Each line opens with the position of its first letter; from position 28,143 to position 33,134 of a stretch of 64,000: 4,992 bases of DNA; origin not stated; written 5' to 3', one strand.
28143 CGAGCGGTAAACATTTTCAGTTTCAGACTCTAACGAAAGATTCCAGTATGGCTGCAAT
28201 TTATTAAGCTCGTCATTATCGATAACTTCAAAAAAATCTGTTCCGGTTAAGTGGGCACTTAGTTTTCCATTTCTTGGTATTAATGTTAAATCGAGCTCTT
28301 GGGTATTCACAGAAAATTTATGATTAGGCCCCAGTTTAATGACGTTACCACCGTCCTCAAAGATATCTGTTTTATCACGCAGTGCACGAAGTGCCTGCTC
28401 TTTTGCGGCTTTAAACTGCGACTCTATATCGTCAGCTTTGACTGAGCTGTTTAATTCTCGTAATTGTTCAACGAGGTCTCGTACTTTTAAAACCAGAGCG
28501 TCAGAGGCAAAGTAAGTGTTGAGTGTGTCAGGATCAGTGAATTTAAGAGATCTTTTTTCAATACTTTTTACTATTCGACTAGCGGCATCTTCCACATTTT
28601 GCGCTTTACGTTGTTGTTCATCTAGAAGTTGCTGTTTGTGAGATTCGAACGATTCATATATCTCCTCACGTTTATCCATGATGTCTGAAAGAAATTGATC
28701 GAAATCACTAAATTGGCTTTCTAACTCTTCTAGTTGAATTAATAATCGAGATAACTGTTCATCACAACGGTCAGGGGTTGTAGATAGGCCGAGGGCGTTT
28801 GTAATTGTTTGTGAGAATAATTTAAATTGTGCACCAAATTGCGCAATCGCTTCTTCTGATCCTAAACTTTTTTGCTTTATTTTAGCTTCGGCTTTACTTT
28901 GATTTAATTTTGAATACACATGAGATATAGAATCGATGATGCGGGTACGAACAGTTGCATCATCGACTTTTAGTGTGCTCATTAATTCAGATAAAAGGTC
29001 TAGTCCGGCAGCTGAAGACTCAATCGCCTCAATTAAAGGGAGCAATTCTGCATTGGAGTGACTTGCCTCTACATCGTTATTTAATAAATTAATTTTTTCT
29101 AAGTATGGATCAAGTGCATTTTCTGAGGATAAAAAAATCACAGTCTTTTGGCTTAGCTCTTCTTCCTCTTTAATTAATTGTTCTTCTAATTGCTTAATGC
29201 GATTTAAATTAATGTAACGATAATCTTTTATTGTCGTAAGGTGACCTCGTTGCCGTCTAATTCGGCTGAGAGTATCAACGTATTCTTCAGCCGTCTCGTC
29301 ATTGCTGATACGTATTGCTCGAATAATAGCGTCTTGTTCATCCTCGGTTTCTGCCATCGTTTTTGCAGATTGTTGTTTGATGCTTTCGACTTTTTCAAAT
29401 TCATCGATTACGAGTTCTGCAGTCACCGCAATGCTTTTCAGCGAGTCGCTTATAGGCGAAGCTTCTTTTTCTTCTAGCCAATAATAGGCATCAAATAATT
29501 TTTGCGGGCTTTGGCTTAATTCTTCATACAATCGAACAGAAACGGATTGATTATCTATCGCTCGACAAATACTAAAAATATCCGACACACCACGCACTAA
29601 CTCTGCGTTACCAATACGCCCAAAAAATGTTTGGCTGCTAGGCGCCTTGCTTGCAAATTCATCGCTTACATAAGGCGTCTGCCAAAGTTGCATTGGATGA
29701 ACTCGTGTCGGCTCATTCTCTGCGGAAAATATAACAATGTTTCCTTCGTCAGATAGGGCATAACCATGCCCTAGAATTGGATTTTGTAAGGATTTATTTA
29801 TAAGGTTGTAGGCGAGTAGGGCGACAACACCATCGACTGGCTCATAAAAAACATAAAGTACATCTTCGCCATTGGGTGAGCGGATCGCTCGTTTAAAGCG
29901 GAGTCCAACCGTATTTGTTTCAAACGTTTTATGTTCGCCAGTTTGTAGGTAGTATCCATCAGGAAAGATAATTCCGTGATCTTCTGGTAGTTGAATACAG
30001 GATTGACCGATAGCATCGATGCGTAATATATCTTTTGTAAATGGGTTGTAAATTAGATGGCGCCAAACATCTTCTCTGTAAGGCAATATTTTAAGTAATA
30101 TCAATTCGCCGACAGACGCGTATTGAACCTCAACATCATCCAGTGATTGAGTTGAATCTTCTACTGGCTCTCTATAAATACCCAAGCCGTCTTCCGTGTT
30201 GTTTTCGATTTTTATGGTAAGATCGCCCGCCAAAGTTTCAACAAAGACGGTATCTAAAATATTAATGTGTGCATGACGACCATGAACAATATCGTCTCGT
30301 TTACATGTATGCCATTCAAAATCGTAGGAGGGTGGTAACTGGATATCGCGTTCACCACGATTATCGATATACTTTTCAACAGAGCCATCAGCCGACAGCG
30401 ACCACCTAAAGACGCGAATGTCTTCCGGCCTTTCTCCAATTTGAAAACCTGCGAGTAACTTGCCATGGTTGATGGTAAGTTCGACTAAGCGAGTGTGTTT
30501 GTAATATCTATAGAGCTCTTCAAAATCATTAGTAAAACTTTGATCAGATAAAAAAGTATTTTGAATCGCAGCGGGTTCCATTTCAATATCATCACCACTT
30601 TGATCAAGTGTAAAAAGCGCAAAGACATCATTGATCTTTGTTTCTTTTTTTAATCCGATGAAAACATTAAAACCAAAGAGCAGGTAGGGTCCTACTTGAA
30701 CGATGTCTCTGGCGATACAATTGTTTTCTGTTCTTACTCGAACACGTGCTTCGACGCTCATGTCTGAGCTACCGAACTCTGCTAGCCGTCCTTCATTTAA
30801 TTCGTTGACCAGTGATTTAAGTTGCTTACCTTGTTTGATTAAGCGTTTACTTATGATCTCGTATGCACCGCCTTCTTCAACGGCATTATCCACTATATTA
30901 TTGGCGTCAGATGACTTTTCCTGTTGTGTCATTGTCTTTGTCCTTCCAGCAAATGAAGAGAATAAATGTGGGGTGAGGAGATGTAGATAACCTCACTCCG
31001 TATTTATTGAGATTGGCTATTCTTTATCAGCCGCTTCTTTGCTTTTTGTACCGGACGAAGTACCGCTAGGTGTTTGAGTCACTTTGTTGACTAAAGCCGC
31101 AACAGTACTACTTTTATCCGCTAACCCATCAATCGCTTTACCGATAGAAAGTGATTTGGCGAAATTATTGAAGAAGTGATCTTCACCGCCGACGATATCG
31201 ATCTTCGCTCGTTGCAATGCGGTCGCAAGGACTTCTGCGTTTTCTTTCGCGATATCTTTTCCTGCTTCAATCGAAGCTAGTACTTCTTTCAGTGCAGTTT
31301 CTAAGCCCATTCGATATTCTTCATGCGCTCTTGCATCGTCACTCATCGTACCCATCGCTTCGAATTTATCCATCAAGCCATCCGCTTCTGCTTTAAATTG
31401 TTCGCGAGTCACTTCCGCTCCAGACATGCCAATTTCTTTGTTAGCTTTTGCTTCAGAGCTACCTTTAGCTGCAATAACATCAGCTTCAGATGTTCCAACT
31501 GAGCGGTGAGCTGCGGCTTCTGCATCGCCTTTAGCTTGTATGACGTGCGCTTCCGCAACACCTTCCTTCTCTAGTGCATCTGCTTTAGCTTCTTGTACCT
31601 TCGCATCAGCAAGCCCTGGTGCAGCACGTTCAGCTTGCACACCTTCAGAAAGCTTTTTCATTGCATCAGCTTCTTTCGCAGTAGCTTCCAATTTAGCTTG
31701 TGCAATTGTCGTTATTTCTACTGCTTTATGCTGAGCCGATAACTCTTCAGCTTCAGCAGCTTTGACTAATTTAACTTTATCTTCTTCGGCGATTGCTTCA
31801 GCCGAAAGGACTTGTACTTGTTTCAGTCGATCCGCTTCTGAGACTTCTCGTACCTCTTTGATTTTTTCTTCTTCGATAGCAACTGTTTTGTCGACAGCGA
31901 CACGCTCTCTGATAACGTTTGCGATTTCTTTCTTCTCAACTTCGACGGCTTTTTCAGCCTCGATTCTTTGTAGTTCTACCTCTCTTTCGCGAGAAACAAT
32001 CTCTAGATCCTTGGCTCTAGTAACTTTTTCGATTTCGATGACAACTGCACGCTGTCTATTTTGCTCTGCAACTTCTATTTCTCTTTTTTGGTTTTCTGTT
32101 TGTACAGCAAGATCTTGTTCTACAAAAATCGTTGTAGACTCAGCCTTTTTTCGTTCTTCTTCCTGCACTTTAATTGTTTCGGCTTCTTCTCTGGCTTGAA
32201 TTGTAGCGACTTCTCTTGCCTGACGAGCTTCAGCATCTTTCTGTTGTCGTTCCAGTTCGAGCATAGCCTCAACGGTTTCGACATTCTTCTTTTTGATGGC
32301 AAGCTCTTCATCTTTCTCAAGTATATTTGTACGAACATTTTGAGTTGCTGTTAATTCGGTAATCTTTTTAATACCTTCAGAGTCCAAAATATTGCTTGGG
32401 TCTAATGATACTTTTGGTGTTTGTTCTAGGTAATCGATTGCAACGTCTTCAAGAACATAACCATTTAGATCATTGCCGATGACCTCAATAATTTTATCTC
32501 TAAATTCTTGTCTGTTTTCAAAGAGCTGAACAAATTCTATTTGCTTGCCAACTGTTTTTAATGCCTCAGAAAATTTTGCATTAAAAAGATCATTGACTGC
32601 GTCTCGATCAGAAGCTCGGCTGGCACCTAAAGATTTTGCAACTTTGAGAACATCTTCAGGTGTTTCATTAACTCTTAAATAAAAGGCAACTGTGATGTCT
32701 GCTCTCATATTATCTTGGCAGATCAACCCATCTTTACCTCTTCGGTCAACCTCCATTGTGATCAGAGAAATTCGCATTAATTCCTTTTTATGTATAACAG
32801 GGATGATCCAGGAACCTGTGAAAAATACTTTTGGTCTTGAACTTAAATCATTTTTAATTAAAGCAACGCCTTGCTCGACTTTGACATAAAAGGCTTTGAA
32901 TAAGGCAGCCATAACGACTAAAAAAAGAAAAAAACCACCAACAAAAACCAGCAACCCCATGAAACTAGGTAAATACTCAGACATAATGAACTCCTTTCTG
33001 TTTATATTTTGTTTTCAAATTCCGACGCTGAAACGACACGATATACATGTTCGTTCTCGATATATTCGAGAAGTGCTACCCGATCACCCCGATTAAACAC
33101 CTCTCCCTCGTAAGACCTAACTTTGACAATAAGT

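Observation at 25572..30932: Unclassifiable 1,786-aa protein: N-terminal globular region, ~700-aa coiled coil, one AAA_5-like ATPase module, and a ~350-aa C-terminal domain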

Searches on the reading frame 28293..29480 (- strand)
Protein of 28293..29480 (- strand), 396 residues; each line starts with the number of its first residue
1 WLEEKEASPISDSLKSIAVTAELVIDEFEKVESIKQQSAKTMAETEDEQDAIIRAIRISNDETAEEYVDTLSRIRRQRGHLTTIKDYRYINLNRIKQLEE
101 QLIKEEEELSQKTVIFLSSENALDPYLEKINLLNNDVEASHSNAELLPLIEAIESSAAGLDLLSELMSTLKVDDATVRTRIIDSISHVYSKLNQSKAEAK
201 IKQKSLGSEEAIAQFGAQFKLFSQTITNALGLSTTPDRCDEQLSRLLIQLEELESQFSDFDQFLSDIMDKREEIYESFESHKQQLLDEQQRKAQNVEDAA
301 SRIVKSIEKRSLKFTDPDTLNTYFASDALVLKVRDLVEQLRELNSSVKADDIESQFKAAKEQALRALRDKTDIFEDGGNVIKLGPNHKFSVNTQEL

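Call 71: search_protein_families(library=pfam, proteins=[window:28293-29480:-], max_evalue=5)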
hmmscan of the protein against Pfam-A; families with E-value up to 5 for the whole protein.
window:28293-29480:- (396 aa): 1 family
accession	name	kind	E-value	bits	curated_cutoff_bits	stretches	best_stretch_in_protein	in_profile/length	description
PF25472.1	DUF7902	-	7.4e-27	93.8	26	1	121-204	1-84/85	Domain of unknown function (DUF7902)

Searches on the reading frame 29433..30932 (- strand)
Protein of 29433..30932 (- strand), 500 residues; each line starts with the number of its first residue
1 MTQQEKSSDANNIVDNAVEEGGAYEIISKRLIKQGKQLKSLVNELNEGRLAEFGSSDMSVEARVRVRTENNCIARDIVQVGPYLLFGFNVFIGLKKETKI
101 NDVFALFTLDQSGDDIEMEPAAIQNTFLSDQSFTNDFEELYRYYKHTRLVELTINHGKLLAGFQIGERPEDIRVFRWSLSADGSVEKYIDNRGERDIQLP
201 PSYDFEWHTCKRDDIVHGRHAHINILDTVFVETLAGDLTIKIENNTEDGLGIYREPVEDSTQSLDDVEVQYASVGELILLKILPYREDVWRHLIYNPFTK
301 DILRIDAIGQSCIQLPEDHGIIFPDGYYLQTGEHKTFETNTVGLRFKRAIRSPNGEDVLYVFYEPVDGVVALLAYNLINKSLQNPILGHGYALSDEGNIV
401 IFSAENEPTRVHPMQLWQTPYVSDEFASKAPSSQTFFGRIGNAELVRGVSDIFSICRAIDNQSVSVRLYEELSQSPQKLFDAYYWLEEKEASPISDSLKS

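Call 28: predict_structure(alignment_id=A2)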
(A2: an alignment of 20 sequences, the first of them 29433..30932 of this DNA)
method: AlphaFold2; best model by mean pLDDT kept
length: 500 residues; sequences in the alignment: 20
mean_pLDDT: 74.1   pTM: 0.72
mean pLDDT of the five models: 74.1, 63.1, 60.4, 57.6, 57.4
residues with pLDDT >= 90: 43; 70-90: 312; 50-70: 73; < 50: 72
segments of 3 or more residues with pLDDT < 50: 1-21, 212-237, 242-265
pLDDT, mean of each block of 10 residues (from residue 1): 32 44 72 89 86 80 80 85 88 73 88 78 90 92 83 87 81 89 79 71 71 41 38 49 42 39 56 80 73 76 77 83 84 75 78 82 80 86 82 79 77 85 64 59 77 84 65 83 85 88
secondary structure, 60 per line:
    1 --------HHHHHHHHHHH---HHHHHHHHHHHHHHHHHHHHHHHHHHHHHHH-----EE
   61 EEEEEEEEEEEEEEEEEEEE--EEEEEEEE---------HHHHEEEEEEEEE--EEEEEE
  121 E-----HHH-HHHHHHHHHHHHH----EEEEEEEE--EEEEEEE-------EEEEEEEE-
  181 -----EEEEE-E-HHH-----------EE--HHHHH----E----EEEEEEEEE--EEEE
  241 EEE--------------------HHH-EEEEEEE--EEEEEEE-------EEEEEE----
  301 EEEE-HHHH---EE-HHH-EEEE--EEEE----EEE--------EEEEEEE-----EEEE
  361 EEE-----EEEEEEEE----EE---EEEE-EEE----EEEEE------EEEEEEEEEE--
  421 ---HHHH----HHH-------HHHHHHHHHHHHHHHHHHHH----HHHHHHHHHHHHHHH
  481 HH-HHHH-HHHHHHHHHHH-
elements in order: H9-19 H23-53 E59-80 E83-90 H100-103 E104-112 E115-121 H131-143 E148-155 E158-164 E172-179 E186-190 H212-216 E226-234 E237-243 E268-274 E277-283 E291-296 E301-304 H306-309 E320-323 E326-329 E334-336 E345-351 E357-363 E369-376 E386-389 E391-393 E398-402 E409-418 H424-427 H442-461 H466-482 H484-487 H489-499
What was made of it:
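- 29481..30821 (-): aa 38-484: DUF3686 domain. An N-terminal long helix (aa 23-53) is followed by a beta-rich, beta-propeller-like domain (aa 59-418) and capping helices. Call 28: AF2 model, pLDDT 74, pTM 0.72.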

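Call 47: search_protein_representatives(alignment_id=A2)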
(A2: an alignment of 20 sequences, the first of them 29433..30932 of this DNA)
Query: 20 sequences, 500 profile positions. Proteins with E-value up to 0.001 (for the whole library): 841; up to 1e-10: 655; up to 1e-30: 334. The best 150 are listed.
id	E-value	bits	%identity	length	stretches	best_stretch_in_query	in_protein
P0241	4.0e-261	883.2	-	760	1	5-500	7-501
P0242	4.2e-248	840.2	-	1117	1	11-500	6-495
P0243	1.1e-233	792.7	-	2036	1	10-499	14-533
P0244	2.2e-232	788.4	-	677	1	1-432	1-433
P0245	1.5e-229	779.0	-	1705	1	11-498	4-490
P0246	5.5e-214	727.7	-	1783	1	10-499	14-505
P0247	8.1e-213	723.8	-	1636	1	6-499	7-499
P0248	3.6e-207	705.2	-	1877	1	10-500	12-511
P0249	5.8e-207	704.5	-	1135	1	20-499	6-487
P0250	6.7e-205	697.7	-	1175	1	12-500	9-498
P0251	1.1e-203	693.7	-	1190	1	10-499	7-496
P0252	4.2e-203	691.8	-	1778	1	12-493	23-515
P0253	1.4e-199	680.2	-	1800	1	17-499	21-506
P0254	1.3e-198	677.0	-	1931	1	20-498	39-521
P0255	1.2e-194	663.9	-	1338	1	21-499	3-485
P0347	1.4e-112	393.1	-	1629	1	22-498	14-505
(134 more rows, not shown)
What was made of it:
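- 29481..30821 (-): Call 47: the domain is always at the N-terminus of proteins of 1,500-2,036 aa.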

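Call 90: find_homologous_proteins(query=P0347, max_evalue=1e-10)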
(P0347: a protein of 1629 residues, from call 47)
Query P0347 (1629 aa): 723 proteins with E <= 1e-10 among 8000 candidates; the best 120 are listed.
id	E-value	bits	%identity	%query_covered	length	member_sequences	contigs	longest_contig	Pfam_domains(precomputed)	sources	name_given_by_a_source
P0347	0.0e+0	3549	100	100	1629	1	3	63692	PF12458.14,PF00004.36,PF25472.2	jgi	jgi:hypothetical protein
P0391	0.0e+0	2716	76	100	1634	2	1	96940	PF12458.14,PF00004.36,PF13401.13,PF07728.21,PF25472.2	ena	-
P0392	0.0e+0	2357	67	100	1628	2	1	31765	PF12458.14,PF13401.13,PF25472.2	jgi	jgi:hypothetical protein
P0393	0.0e+0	2344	65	100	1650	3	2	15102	PF12458.14,PF00004.36,PF07728.21,PF25472.2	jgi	jgi:ATPase involved in DNA repair/ATPase family associated with various cellular activities (AAA)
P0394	0.0e+0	2321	65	100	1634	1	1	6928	PF12458.14,PF00004.36,PF07728.21,PF25472.2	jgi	jgi:ATPase involved in DNA repair/ATPase family associated with various cellular activities (AAA)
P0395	0.0e+0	1882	55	99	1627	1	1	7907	PF12458.14,PF00004.36,PF07728.21,PF25472.2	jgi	jgi:hypothetical protein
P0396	0.0e+0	1526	48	99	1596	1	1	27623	PF12458.14,PF13401.13,PF25472.2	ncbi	-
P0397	0.0e+0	1515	47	99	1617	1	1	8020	PF12458.14,PF00004.36,PF13401.13,PF25472.2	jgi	jgi:hypothetical protein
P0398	0.0e+0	1511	48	99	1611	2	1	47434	PF12458.14,PF13401.13,PF25472.2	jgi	jgi:hypothetical protein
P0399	0.0e+0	1497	47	99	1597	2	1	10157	PF12458.14,PF13401.13,PF25472.2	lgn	-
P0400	0.0e+0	1496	47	99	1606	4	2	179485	PF12458.14,PF13401.13,PF25472.2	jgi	jgi:flagellin-like hook-associated protein FlgL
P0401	0.0e+0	1485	48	99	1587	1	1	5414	PF12458.14,PF13401.13,PF25472.2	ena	-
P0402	0.0e+0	1481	49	99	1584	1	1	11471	PF12458.14,PF00004.36,PF25472.2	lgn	-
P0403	0.0e+0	1478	48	99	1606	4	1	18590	PF12458.14,PF00004.36,PF13401.13,PF25472.2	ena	-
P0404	0.0e+0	1472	48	99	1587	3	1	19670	PF12458.14,PF00004.36,PF25472.2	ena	-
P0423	1.4e-287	975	38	97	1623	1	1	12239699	PF12458.14,PF25472.2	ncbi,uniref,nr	ncbi:DNA repair ATPase [Streptomyces phaeochromogenes]|uniref:DNA repair ATPase n=1 Tax=Streptomyces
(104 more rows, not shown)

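Call 91: find_encoding_contigs(protein=P0423, flank=8000, max_places=2)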
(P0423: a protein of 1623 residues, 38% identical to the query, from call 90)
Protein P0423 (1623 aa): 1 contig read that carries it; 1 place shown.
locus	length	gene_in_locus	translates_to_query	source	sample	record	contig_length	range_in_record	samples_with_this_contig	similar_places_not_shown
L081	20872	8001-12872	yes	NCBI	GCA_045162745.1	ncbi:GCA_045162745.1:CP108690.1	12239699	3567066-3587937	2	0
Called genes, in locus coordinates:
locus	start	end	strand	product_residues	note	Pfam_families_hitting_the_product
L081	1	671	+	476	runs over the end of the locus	PF13538:UvrD_C_2 (faint), PF13086:AAA_11 (weak), PF01443:Viral_helicase1 (faint), PF13087:AAA_12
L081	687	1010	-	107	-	-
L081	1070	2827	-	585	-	-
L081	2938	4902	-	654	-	PF02254:TrkA_N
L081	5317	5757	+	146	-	-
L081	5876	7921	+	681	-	-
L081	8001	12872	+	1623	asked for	PF12458:DUF3686, PF25472:DUF7902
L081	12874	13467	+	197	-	-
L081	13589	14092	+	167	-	-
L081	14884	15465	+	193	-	PF27099:Rv1733c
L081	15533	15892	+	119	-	PF13493:DUF4118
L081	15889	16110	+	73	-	-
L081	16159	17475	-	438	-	-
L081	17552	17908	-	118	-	-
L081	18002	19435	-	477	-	PF01145:Band_7, PF15975:Flot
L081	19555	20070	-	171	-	-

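Call 92: find_encoding_contigs(protein=P0347, flank=8000, max_places=2)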
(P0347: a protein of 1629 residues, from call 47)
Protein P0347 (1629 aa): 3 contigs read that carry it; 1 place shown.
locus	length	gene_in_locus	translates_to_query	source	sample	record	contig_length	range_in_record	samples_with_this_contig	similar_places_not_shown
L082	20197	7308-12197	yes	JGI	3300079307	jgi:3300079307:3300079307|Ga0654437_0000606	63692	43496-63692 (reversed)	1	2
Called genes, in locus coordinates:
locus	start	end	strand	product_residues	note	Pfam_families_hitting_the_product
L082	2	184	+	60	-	?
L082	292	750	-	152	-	-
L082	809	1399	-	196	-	-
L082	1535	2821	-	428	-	PF02628:COX15-CtaA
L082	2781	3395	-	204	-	PF00174:Oxidored_molyb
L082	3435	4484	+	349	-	PF00478:IMPDH, PF01070:FMN_dh (weak), PF03060:NMO (weak)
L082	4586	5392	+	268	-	-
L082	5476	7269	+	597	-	-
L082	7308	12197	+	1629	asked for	PF12458:DUF3686, PF25472:DUF7902, PF00004:AAA (weak)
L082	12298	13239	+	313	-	PF14907:NTP_transf_5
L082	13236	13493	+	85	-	PF05402:PqqD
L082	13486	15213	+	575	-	PF00733:Asn_synthase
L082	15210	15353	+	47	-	-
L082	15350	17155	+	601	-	PF02463:SMC_N (faint), PF00005:ABC_tran, PF13304:AAA_21 (faint)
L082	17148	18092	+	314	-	-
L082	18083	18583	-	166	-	PF13471:Transglut_core3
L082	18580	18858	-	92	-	PF05402:PqqD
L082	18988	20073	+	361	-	PF08240:ADH_N, PF16912:Glu_dehyd_C (weak), PF00107:ADH_zinc_N, PF13602:ADH_zinc_N_2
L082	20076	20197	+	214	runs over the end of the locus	PF00753:Lactamase_B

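Call 95: search_protein_families(library=pfam, proteins=[L081:5317-5757:+, L081:5876-6700:+, L081:12874-13467:+, L081:13589-14092:+, L082:4586-5392:+, L082:5476-6300:+], max_evalue=0.01)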
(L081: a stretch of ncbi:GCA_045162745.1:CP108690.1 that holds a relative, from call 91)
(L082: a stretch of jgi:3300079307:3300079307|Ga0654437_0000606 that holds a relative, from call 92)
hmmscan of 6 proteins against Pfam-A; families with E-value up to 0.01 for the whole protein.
L081:5317-5757:+ (146 aa): 0 families

L081:5876-6700:+ (275 aa): 1 family
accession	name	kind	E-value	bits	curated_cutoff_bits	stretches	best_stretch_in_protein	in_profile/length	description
PF01145.31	Band_7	-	7.3e-08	33.1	23.6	1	32-175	2-136/176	SPFH domain / Band 7 family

L081:12874-13467:+ (197 aa): 0 families

L081:13589-14092:+ (167 aa): 0 families

L082:4586-5392:+ (268 aa): 0 families

L082:5476-6300:+ (275 aa): 1 family
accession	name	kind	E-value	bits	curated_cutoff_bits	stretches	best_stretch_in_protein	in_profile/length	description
PF01145.31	Band_7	-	2e-05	25.2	23.6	1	32-237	2-174/176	SPFH domain / Band 7 family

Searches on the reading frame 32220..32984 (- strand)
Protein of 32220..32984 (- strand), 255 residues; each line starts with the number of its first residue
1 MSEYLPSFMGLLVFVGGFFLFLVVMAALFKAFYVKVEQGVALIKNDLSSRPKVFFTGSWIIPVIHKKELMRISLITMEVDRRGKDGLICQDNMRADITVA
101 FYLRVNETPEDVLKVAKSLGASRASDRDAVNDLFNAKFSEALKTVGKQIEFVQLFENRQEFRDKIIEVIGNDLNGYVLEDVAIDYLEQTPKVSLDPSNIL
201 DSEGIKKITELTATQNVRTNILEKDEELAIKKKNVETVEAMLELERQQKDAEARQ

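Call 44: search_protein_families(library=pfam, proteins=[window:32220-32984:-], max_evalue=0.01)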
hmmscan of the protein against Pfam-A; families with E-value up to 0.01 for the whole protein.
seq(255 aa): 1 family
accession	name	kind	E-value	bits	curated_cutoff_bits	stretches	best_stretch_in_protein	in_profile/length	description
PF01145.31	Band_7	-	3.9e-09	37.2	23.6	1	37-183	4-142/176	SPFH domain / Band 7 family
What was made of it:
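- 31017..32984 (-): Flotillin-like SPFH/Band-7 protein (BacD-type): N-terminal TM segment + Band_7 + long coiled coil. Encoded immediately upstream of the ATPase gene. Call 44: Band_7, E=3.9e-9, when the coiled-coil tail is removed.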
